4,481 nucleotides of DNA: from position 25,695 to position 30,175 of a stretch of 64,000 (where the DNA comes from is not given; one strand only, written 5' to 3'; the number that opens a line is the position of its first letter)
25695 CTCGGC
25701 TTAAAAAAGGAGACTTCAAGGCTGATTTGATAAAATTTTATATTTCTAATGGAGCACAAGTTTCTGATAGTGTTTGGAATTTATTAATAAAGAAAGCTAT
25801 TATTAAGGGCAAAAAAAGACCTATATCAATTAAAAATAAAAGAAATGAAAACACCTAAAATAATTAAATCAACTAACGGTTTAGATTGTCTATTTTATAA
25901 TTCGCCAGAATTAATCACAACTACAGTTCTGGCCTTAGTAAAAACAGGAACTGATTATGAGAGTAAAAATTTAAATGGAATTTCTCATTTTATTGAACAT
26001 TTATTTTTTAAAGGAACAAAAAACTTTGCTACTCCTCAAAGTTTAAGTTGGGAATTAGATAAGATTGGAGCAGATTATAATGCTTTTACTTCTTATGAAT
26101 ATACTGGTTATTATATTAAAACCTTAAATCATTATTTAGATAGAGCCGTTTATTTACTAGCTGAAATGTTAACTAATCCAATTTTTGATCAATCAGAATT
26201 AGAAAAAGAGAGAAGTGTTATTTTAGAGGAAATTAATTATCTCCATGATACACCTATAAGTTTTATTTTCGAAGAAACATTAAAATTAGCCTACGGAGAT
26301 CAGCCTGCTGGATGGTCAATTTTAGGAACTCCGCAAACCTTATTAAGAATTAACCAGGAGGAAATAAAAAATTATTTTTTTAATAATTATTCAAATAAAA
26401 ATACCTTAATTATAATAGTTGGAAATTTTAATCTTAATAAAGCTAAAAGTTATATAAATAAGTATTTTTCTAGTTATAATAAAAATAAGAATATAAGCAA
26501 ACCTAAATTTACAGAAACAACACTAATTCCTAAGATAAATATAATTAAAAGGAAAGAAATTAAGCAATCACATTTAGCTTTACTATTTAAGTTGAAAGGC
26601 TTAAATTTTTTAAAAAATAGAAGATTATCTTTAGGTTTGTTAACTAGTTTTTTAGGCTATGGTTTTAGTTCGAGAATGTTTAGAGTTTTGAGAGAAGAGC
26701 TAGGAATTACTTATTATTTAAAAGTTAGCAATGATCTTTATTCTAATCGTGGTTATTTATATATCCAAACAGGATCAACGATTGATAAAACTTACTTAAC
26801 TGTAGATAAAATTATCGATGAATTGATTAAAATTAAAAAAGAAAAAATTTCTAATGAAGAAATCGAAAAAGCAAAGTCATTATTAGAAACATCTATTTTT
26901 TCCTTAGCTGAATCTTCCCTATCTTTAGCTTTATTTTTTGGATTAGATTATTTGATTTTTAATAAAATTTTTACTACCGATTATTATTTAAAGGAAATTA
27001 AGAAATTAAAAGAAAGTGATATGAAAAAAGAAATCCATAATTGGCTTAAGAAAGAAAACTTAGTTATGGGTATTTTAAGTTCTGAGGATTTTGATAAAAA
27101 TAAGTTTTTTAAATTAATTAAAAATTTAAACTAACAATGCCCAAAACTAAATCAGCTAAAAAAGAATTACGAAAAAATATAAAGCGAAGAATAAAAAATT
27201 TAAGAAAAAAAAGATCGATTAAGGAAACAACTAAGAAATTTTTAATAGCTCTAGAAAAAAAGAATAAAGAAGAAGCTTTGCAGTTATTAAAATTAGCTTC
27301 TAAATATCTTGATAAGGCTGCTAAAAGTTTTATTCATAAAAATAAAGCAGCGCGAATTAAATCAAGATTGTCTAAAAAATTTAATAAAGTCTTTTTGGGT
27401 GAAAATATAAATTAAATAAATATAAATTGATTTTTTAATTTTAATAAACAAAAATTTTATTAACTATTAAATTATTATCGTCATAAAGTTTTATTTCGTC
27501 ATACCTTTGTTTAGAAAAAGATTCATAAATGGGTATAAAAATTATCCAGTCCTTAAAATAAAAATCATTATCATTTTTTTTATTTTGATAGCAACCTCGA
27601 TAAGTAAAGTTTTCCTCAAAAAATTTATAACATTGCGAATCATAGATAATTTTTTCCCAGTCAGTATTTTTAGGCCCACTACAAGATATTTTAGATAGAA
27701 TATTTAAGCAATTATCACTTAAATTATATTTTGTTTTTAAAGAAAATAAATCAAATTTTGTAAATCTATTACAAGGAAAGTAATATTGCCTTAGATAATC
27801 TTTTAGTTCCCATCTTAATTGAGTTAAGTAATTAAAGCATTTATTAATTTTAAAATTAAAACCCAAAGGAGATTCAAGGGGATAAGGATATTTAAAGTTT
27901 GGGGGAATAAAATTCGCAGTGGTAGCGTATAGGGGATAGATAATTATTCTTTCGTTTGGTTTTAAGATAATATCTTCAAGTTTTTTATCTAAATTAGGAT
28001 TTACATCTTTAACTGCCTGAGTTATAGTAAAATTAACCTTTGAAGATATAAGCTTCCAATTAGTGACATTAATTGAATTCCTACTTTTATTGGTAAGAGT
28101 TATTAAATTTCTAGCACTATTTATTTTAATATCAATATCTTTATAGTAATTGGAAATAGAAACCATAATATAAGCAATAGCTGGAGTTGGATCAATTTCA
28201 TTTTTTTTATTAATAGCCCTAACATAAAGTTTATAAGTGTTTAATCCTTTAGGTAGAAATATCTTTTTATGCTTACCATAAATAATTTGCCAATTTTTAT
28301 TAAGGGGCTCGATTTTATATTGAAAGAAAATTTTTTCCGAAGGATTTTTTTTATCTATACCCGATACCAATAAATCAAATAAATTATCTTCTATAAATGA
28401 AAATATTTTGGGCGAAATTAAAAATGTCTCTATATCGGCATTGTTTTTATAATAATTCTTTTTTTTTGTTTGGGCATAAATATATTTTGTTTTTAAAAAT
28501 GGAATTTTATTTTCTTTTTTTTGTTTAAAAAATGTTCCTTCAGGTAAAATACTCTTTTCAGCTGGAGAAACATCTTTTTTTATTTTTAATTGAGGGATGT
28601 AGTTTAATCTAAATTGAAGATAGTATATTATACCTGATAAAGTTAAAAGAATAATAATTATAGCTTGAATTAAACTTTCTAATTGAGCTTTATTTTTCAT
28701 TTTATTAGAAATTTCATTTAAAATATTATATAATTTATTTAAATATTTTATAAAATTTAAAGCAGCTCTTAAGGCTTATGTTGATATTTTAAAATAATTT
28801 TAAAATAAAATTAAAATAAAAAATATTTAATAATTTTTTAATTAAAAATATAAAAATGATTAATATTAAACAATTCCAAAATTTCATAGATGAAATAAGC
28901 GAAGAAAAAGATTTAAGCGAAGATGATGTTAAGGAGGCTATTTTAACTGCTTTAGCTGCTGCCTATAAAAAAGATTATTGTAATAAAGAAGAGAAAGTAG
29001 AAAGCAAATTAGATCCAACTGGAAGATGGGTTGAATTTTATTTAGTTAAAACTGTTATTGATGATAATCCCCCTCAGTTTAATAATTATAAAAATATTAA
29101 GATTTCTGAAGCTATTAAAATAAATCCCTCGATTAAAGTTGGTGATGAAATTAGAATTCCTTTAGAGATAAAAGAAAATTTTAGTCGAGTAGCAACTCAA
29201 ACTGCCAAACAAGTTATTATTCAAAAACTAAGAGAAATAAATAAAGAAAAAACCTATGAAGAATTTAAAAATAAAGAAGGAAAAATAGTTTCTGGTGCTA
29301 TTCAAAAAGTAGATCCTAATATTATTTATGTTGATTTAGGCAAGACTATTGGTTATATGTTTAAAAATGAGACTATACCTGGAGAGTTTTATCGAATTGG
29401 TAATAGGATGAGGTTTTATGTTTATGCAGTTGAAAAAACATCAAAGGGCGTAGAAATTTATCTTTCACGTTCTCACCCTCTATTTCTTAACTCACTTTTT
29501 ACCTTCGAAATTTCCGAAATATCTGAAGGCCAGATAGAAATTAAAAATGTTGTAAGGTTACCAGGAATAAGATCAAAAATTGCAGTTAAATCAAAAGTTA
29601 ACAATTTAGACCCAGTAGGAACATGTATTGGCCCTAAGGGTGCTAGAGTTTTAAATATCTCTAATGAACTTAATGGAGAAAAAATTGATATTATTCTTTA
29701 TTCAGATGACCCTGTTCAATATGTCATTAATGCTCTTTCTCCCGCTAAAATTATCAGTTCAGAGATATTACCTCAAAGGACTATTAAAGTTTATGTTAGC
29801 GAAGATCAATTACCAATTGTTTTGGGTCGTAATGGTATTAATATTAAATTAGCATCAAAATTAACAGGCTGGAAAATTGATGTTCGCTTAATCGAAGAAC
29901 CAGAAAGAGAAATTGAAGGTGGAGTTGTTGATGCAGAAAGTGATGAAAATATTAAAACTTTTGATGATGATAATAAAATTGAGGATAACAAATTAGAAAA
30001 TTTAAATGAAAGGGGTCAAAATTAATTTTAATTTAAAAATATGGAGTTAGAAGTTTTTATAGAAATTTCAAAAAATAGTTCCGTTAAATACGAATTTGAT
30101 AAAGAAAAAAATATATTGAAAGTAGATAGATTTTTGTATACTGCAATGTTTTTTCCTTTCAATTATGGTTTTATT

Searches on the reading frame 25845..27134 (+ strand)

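Call 75: search_protein_families(library=pfam, proteins=[window:25845-27134:+], max_evalue=0.00001)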
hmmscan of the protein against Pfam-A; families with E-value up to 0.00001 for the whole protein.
window:25845-27134:+ (429 aa): 2 families
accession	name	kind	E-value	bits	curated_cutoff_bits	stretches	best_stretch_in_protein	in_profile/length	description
PF00675.25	Peptidase_M16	-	4.2e-33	114.8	22.3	1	26-162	13-148/149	Insulinase (Peptidase family M16)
PF05193.26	Peptidase_M16_C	-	5.4e-32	111.5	23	1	169-347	2-181/181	Peptidase M16 inactive domain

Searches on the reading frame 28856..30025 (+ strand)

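Call 75: search_protein_families(library=pfam, proteins=[window:28856-30025:+], max_evalue=0.00001)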
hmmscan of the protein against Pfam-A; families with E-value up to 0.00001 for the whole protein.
window:28856-30025:+ (389 aa): 2 families
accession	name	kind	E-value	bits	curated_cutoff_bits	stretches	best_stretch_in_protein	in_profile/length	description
PF08529.16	NusA_N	-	9.2e-29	100.5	23.8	1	8-131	3-119/119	NusA N-terminal domain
PF13184.12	KH_5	-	5.3e-27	94.2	27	1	236-301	1-66/69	NusA-like KH domain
